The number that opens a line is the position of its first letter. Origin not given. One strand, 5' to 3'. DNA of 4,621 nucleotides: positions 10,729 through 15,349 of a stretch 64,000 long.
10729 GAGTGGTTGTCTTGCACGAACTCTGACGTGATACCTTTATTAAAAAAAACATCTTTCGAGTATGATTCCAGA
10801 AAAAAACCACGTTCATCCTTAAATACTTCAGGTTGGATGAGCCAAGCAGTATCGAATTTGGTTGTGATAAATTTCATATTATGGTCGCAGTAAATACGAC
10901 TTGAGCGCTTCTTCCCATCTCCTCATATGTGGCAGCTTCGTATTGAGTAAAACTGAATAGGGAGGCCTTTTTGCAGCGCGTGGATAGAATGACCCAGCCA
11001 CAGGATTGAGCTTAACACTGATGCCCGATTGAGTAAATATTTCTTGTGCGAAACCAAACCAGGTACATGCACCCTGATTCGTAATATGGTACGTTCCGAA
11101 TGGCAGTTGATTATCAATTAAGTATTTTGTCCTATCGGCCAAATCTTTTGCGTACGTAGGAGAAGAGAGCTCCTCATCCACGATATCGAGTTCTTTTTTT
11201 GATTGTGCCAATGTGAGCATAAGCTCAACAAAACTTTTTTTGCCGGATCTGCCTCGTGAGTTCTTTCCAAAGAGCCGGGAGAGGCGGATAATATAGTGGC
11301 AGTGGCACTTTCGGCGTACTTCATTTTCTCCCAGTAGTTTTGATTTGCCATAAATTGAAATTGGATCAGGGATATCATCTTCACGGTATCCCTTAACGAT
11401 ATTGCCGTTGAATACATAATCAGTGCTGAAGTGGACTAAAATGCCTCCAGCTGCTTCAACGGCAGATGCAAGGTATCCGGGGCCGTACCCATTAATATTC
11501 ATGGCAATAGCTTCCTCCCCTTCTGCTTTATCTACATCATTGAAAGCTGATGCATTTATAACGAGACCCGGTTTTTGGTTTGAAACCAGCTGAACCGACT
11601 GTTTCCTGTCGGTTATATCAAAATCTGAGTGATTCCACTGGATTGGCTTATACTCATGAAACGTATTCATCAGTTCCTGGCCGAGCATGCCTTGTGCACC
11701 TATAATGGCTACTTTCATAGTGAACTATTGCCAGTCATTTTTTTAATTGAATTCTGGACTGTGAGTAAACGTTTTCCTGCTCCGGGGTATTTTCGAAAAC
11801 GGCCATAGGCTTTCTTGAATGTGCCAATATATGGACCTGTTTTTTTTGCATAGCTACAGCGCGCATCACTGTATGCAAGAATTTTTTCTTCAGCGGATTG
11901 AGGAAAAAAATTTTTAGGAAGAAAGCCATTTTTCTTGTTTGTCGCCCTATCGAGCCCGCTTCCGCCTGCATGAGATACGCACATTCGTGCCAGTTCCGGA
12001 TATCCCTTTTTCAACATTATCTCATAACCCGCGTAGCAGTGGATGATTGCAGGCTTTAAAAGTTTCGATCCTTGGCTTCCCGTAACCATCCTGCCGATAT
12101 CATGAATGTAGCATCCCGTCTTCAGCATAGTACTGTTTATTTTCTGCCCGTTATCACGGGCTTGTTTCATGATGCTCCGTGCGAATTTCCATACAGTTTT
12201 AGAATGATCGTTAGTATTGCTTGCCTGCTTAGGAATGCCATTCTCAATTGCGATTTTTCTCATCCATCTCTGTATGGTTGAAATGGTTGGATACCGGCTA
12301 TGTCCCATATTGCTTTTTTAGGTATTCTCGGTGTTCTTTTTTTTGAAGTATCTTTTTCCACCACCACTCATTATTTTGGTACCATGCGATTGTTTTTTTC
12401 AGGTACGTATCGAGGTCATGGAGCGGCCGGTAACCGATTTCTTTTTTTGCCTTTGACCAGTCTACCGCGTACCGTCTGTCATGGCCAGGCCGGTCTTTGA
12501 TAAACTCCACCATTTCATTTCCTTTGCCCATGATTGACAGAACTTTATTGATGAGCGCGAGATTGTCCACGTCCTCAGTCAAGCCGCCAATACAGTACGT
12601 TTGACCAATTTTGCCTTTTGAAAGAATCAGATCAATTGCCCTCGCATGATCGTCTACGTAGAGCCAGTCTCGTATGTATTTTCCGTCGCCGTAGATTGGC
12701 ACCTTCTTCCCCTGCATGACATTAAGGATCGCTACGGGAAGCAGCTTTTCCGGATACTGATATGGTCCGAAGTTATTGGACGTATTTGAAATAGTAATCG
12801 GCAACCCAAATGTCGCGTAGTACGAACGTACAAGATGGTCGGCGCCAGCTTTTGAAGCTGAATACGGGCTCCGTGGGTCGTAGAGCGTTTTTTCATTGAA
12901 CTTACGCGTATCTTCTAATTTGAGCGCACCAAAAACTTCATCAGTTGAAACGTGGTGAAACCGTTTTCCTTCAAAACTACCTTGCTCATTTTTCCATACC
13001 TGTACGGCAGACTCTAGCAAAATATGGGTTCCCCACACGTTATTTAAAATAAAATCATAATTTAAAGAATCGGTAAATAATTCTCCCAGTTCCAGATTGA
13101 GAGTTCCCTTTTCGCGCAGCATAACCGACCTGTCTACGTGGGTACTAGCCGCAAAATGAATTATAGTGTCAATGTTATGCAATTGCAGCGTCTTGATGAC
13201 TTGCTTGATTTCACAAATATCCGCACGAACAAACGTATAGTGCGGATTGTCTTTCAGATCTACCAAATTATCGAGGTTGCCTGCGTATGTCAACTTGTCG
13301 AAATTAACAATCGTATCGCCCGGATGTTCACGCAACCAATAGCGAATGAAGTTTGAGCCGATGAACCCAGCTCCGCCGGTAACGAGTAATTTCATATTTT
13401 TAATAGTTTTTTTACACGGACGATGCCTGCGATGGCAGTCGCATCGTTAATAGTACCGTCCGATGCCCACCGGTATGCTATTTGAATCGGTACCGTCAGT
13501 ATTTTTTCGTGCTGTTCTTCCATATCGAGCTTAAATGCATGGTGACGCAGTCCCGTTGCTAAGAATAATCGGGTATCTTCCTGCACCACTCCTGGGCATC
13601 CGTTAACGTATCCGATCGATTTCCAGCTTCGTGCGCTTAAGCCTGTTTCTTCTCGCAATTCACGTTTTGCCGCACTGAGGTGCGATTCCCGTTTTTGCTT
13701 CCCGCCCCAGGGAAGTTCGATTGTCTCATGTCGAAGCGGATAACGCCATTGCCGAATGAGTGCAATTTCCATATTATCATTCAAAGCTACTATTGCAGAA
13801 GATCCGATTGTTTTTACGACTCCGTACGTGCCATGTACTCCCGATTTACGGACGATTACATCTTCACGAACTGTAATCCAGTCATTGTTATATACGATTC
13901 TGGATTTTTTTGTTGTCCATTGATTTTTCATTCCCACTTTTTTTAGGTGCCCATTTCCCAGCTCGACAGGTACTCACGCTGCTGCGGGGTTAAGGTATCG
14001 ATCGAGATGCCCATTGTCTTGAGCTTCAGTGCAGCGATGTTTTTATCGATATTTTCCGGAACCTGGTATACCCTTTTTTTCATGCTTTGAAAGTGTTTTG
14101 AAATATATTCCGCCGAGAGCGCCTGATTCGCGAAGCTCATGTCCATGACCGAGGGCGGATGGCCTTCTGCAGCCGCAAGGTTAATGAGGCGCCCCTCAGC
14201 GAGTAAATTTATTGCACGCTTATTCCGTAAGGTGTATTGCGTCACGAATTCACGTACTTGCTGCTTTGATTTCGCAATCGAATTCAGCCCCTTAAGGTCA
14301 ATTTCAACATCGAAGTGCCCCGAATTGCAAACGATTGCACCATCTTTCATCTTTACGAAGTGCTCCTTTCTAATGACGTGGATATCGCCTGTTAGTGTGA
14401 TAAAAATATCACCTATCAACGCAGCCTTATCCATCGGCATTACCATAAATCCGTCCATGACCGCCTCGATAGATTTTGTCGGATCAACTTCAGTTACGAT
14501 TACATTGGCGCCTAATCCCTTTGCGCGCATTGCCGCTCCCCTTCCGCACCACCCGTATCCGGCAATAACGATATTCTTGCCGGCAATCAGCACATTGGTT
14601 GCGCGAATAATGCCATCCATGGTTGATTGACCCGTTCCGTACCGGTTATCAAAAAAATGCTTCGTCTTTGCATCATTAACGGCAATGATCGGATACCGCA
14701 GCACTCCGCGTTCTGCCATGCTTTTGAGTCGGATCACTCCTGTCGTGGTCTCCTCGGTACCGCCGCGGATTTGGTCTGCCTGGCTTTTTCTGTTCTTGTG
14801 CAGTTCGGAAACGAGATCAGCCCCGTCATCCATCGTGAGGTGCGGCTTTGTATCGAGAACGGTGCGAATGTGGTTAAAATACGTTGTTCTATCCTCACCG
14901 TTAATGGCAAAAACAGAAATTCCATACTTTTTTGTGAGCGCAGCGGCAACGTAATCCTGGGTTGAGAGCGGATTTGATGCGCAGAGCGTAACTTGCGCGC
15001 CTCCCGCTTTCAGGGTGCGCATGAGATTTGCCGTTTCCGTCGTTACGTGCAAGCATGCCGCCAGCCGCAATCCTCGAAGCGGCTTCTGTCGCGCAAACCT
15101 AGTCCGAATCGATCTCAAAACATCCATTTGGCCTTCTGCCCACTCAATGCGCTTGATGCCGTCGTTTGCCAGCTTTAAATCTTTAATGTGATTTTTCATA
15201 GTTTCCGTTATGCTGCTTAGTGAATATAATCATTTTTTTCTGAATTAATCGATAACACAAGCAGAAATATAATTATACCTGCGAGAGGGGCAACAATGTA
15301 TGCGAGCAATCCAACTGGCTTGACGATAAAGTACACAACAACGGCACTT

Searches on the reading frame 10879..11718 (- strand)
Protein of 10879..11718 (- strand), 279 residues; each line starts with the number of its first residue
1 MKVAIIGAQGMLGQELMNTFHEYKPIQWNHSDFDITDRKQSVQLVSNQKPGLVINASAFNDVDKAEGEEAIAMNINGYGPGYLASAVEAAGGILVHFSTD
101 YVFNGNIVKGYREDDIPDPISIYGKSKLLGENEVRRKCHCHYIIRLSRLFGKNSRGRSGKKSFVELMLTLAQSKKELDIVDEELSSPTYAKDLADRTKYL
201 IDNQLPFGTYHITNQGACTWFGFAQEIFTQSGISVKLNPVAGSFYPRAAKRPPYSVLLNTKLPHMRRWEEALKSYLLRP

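Call 15: search_protein_families(library=pfam, proteins=[window:10879-11718:-], max_evalue=0.001)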
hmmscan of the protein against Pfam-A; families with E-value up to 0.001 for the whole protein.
window:10879-11718:- (279 aa): 3 families
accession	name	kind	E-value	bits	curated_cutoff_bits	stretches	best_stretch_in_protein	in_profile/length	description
PF04321.23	RmlD_sub_bind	-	6.2e-78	262.2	27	1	1-276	1-282/287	RmlD substrate binding domain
PF01370.27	Epimerase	-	7.6e-14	52.1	20.9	1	4-203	2-227/240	NAD dependent epimerase/dehydratase family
PF16363.11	GDP_Man_Dehyd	-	3e-08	34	27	1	31-171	57-200/332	GDP-mannose 4,6 dehydratase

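Call 29: search_protein_families(library=ncbifam, proteins=[window:10879-11718:-], max_evalue=0.00001)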
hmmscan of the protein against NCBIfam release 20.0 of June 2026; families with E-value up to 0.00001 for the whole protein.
window:10879-11718:- (279 aa): 2 families
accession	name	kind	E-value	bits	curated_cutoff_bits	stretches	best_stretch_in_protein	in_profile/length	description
TIGR01214.1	rmlD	equivalog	1.2e-77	260.8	224.05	1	2-276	1-282/285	dTDP-4-dehydrorhamnose reductase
NF007440.0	PRK09987.1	equivalog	1.7e-39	135.9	308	1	2-261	2-270/299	dTDP-4-dehydrorhamnose reductase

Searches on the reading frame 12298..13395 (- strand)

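Call 15: search_protein_families(library=pfam, proteins=[window:12298-13395:-], max_evalue=0.001)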
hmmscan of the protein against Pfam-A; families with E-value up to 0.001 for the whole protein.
window:12298-13395:- (365 aa): 6 families
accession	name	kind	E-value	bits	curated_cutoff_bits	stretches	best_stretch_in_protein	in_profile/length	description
PF16363.11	GDP_Man_Dehyd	-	1e-68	232.7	27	2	115-334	98-331/332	GDP-mannose 4,6 dehydratase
PF01370.27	Epimerase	-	5.7e-51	173.7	20.9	2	113-270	85-240/240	NAD dependent epimerase/dehydratase family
PF01073.25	3Beta_HSD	-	1.4e-10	41.1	22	1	4-89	1-81/280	3-beta hydroxysteroid dehydrogenase/isomerase family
PF07993.18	NAD_binding_4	-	1.7e-10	41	20.1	1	117-207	110-206/258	Male sterility protein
PF04321.23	RmlD_sub_bind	-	2.3e-07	30.6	27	0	1-89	1-66/287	RmlD substrate binding domain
PF02719.21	Polysacc_synt_2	-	8.7e-07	28.8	20.2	1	3-88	1-91/293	Polysaccharide biosynthesis protein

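Call 29: search_protein_families(library=ncbifam, proteins=[window:12298-13395:-], max_evalue=0.00001)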
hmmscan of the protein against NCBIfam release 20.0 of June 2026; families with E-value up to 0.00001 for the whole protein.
window:12298-13395:- (365 aa): 16 families
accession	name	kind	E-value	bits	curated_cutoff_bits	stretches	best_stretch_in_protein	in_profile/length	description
TIGR01181.1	dTDP_gluc_dehyt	equivalog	2e-127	424.7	365.1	2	113-349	94-321/321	dTDP-glucose 4,6-dehydratase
NF007490.0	PRK10084.1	subfamily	1.8e-105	352.9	649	1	1-352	1-347/361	dTDP-glucose 4,6-dehydratase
NF007582.0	PRK10217.1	equivalog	1.5e-97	326.9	698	1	2-351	3-343/355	dTDP-glucose 4,6-dehydratase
TIGR04180.1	EDH_00030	hypoth_equivalog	7.9e-29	100.7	475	1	117-324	95-294/297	NAD-dependent 4,6-dehydratase LegB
TIGR01179.1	galE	equivalog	2.1e-26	92.5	262.3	1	2-342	1-328/332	UDP-glucose 4-epimerase GalE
TIGR02622.1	CDP_4_6_dhtase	equivalog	5.3e-17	62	278.45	1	119-342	104-333/352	CDP-glucose 4,6-dehydratase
TIGR02197.1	heptose_epim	equivalog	1.2e-15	57.5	274.6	1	3-102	1-97/316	ADP-glyceromanno-heptose 6-epimerase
NF007956.0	PRK10675.1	subfamily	1.5e-11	44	394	1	1-92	1-91/338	UDP-glucose 4-epimerase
TIGR03466.1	HpnA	hypoth_equivalog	4.3e-11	42.3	367.65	0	176-292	139-249/327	hopanoid-associated sugar epimerase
NF011728.1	PRK15181.1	equivalog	1e-10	41.1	760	0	165-341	153-339/348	Vi polysaccharide biosynthesis UDP-N-acetylglucosaminuronic acid C-4 epimerase TviC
NF008360.0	PRK11150.1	equivalog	6.2e-09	35.5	452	0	3-84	2-78/310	ADP-glyceromanno-heptose 6-epimerase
TIGR01472.1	gmd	equivalog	5.1e-08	32.5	415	1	138-276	118-257/342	GDP-mannose 4,6-dehydratase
NF052578.1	StrlDmthSdmBMthl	equivalog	5.3e-08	33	600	1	154-278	113-236/328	sterol demethylase protein SdmB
NF047922.1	GDPFucSynFcl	equivalog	5.5e-08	32.6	500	1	227-343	192-305/308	GDP-L-fucose synthase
NF043036.1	ErythonDh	equivalog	8.7e-08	31.7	325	0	1-83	1-83/321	D-erythronate dehydrogenase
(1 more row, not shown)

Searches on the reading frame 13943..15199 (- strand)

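Call 15: search_protein_families(library=pfam, proteins=[window:13943-15199:-], max_evalue=0.001)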
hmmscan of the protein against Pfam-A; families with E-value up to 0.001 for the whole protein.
window:13943-15199:- (418 aa): 4 families
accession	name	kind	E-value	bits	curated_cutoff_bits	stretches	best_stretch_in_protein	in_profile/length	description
PF05221.23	AdoHcyase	-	1.7e-60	205.1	25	2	4-139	3-142/299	S-adenosyl-L-homocysteine hydrolase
PF00670.27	AdoHcyase_NAD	-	6.3e-54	182.9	27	1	185-345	1-161/162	S-adenosyl-L-homocysteine hydrolase, NAD binding domain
PF02826.25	2-Hacid_dh_C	-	1.7e-07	31.2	25.1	1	204-295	33-128/178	D-isomer specific 2-hydroxyacid dehydrogenase, NAD binding domain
PF07991.19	KARI_N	-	5.2e-07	29.8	20.6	1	205-300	2-101/165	Acetohydroxy acid isomeroreductase, NADPH-binding domain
